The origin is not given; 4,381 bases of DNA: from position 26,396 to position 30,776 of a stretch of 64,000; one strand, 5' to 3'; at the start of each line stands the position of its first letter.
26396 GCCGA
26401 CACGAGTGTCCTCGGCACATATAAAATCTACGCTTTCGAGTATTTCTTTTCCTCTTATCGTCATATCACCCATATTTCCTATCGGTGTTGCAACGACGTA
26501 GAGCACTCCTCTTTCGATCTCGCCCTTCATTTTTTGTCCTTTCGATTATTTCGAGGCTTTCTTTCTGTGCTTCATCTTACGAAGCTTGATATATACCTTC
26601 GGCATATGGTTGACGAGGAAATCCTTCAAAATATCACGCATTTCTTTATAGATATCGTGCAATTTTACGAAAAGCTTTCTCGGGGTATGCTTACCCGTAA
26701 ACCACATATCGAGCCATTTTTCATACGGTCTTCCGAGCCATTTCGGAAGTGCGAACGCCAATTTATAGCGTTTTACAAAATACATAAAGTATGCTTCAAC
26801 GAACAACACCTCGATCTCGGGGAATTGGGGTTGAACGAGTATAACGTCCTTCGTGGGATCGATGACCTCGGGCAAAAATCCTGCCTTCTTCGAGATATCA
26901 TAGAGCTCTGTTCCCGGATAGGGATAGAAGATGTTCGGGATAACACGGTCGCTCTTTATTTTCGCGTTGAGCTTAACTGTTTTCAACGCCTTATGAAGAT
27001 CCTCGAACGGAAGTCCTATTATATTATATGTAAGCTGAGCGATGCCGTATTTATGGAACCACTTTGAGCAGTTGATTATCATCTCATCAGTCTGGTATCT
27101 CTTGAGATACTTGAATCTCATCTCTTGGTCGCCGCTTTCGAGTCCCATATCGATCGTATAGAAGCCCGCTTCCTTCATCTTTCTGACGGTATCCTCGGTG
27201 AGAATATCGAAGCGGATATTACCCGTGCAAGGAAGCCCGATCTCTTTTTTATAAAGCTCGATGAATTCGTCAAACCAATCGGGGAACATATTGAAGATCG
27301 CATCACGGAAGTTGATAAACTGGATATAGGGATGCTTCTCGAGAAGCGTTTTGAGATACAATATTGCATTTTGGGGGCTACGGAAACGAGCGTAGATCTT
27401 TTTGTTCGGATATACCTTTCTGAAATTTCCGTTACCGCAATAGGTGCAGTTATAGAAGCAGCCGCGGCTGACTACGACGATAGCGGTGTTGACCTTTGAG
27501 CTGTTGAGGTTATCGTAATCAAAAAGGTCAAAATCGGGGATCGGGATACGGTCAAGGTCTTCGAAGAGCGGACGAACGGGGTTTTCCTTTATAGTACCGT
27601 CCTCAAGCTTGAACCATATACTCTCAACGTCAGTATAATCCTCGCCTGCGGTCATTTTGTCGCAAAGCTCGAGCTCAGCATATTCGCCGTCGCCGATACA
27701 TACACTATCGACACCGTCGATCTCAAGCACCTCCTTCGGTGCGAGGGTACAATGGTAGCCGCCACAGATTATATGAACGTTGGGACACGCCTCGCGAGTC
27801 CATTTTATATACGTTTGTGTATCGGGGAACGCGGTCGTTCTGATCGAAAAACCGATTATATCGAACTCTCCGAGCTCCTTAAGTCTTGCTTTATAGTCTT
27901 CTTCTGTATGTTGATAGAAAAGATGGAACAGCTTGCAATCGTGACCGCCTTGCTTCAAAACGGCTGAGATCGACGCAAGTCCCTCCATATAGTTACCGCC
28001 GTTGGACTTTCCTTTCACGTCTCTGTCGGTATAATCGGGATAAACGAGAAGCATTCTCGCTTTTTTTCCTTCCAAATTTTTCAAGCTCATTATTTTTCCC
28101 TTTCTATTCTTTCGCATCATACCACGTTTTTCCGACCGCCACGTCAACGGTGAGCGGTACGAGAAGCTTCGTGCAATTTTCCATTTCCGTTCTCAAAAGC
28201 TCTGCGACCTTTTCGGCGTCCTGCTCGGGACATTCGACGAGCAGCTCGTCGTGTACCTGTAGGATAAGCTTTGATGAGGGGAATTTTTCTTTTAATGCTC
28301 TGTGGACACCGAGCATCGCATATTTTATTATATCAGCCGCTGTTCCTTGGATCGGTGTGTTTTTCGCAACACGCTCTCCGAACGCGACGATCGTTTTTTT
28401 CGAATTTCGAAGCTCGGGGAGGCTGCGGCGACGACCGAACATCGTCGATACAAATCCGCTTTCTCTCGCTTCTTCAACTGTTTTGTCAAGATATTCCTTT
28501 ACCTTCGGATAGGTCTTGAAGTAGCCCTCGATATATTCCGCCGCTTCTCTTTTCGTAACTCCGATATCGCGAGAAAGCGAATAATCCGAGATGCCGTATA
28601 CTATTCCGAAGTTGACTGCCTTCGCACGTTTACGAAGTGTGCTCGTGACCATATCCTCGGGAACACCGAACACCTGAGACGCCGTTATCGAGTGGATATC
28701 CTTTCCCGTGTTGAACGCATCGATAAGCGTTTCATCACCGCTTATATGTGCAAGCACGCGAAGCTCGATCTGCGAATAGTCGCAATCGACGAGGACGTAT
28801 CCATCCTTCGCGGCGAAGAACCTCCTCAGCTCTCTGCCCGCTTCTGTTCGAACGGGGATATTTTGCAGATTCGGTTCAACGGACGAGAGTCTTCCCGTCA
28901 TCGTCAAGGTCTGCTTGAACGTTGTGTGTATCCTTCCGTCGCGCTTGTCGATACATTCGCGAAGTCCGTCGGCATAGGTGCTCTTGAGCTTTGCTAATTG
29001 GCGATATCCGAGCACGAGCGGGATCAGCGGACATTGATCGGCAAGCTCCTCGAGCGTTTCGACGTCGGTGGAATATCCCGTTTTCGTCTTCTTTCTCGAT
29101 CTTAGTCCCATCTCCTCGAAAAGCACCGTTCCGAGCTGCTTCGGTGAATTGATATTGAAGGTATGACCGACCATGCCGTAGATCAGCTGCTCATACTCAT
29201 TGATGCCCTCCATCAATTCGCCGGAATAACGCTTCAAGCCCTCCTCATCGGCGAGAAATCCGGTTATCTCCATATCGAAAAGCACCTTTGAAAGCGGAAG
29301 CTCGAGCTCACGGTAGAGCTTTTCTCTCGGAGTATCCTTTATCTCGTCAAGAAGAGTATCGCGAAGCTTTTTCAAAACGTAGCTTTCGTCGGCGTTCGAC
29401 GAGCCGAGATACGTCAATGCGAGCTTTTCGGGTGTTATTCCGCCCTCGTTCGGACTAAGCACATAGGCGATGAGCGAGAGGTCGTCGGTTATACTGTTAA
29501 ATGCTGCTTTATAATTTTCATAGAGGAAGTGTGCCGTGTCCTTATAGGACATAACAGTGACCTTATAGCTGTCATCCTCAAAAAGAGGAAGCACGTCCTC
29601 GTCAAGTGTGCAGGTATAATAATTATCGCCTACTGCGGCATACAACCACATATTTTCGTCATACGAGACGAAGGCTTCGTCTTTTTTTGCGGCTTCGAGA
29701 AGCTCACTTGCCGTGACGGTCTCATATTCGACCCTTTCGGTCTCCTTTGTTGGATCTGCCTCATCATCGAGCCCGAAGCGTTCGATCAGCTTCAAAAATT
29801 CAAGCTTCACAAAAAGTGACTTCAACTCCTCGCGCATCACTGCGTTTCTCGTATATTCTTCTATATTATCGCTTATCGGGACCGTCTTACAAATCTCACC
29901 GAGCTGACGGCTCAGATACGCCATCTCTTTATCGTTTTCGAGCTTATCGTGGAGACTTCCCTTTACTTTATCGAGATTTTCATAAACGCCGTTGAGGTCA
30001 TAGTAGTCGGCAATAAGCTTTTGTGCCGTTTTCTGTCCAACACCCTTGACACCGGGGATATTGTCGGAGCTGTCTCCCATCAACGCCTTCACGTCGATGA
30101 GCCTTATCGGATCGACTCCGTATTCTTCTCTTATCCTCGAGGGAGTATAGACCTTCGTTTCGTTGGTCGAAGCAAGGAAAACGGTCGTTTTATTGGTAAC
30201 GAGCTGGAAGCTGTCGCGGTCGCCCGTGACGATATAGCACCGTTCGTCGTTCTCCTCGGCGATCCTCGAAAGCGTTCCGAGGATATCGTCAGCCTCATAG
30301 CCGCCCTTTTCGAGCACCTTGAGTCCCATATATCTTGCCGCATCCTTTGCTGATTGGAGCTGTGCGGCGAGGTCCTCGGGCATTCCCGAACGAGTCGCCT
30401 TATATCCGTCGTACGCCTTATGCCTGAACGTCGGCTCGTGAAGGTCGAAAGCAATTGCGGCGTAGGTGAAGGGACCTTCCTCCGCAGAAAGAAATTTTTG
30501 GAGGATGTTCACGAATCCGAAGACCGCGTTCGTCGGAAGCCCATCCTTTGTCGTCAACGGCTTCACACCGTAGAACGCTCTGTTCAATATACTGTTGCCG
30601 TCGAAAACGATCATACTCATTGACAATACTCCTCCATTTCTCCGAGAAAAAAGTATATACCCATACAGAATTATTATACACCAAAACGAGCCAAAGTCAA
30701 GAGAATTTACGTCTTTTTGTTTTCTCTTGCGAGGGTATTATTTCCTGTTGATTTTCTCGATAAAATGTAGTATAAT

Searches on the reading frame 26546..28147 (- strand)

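Call 80: search_protein_families(library=pfam, proteins=[window:26546-28147:-], max_evalue=1e-8)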
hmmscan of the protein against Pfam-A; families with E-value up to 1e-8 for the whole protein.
window:26546-28147:- (533 aa): 2 families
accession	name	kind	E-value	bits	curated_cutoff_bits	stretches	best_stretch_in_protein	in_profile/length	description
PF04055.27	Radical_SAM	-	3.8e-18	66.7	29.5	1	224-392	1-164/166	Radical SAM superfamily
PF02310.24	B12-binding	-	6.6e-16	58.7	32.1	1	56-160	16-119/121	B12 binding domain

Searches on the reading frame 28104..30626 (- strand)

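Call 81: search_protein_families(library=pfam, proteins=[window:28104-30626:-], max_evalue=1e-8)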
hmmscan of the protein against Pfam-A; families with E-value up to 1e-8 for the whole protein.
window:28104-30626:- (840 aa): 3 families
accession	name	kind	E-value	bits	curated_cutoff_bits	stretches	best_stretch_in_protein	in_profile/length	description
PF00476.26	DNA_pol_A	-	4e-160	533.3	34.3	1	462-837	2-381/381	DNA polymerase family A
PF02739.22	5_3_exonuc_N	-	8.2e-54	182.2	34.3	1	5-170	2-164/164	5'-3' exonuclease, N-terminal resolvase-like domain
PF01367.25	5_3_exonuc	-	3.5e-30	104.8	40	1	171-262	1-93/97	5'-3' exonuclease, C-terminal SAM fold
